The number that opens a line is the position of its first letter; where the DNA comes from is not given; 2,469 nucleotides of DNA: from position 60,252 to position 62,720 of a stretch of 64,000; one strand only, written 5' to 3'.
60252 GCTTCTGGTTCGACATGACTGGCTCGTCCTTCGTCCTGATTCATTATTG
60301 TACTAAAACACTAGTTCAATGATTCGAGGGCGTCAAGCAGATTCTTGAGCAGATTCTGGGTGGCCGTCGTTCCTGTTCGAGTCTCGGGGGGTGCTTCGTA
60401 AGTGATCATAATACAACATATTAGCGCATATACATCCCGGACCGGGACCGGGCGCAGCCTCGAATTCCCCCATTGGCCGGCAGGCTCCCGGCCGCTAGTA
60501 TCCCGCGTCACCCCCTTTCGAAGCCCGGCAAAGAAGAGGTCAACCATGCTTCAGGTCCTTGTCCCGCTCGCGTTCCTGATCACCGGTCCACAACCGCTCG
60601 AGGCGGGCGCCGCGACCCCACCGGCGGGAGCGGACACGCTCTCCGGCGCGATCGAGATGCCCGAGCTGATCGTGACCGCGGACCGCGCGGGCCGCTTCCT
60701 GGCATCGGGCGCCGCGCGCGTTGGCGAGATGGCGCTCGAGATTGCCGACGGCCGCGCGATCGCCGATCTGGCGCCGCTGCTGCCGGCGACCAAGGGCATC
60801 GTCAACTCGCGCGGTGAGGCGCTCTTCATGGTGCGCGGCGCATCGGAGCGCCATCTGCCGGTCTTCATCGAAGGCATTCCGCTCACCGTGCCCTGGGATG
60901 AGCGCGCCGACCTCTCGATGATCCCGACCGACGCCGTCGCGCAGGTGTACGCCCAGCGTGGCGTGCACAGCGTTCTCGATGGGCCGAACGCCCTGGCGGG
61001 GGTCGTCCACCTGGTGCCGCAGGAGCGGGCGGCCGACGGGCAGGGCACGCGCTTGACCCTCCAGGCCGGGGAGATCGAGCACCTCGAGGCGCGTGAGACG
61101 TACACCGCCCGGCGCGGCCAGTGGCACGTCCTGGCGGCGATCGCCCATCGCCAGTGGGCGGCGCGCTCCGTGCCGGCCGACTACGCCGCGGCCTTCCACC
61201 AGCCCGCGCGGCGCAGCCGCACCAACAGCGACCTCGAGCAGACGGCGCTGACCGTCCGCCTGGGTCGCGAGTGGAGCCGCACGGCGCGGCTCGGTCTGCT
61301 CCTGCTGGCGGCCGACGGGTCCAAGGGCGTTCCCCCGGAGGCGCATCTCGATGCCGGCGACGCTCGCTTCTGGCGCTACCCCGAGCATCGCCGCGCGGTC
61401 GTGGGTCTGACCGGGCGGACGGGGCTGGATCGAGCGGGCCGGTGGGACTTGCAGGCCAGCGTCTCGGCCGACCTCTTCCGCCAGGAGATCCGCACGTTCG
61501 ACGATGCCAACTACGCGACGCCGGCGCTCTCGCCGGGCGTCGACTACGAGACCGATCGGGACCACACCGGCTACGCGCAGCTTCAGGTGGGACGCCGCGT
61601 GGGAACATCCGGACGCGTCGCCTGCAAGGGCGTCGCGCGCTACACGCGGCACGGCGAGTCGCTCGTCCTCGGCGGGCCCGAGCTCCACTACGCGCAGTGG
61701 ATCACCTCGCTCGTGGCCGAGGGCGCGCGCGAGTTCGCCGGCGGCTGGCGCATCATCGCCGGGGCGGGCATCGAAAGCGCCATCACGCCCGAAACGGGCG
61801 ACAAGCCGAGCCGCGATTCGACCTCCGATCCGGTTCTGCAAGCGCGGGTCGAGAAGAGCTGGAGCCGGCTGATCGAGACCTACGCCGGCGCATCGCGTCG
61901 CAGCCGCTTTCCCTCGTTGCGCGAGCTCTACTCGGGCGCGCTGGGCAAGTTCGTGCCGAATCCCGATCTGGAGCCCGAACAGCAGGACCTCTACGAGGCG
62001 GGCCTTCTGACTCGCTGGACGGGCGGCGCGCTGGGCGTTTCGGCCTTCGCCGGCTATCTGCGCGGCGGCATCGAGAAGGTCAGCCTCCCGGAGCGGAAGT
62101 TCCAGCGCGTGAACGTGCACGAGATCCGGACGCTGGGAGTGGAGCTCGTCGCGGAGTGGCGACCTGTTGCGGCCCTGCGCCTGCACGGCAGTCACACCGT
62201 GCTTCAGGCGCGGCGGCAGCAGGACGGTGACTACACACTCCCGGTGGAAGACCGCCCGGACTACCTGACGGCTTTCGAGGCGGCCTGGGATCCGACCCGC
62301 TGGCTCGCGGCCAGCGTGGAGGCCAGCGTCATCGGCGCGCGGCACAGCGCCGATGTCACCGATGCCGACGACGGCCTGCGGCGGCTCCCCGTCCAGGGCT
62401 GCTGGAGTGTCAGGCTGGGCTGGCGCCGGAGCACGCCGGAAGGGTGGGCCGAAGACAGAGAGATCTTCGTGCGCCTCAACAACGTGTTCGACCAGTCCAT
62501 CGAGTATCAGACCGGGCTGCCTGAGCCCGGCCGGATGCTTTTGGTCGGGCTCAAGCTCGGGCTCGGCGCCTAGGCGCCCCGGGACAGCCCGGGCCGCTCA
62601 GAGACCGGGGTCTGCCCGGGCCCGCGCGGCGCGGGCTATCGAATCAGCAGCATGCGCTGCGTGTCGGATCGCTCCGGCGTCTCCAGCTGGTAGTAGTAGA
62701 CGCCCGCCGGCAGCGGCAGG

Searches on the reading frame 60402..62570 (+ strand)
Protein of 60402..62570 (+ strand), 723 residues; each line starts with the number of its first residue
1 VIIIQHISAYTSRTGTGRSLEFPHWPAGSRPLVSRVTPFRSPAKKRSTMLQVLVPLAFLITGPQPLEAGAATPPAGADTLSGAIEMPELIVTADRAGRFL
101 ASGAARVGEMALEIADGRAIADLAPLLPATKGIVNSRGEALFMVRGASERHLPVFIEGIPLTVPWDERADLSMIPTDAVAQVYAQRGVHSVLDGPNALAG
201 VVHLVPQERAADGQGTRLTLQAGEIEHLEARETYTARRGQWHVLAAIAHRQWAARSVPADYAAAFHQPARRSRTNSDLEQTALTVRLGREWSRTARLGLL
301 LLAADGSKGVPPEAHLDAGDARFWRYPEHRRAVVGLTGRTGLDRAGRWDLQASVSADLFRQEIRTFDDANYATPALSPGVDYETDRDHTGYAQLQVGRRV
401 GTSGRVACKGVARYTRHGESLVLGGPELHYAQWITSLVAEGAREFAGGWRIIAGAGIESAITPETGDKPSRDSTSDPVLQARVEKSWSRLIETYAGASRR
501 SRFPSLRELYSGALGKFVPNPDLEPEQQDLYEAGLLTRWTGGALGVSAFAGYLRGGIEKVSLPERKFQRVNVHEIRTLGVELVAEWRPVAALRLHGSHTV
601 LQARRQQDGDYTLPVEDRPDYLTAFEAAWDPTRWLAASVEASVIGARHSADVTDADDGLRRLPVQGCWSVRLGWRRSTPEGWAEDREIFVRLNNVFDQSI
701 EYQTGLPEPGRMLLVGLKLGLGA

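Call 98: search_protein_families(library=pfam, proteins=[window:60402-62570:+], max_evalue=0.00001)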
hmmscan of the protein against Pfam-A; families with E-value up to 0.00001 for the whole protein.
window:60402-62570:+ (723 aa): 2 families
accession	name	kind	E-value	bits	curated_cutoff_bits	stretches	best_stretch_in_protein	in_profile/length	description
PF00593.30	TonB_dep_Rec_b-barrel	-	1e-15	59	27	1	305-695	38-436/436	TonB dependent receptor-like, beta-barrel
PF07715.20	Plug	-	5.1e-07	30.6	23.9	1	125-201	27-107/107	TonB-dependent Receptor Plug Domain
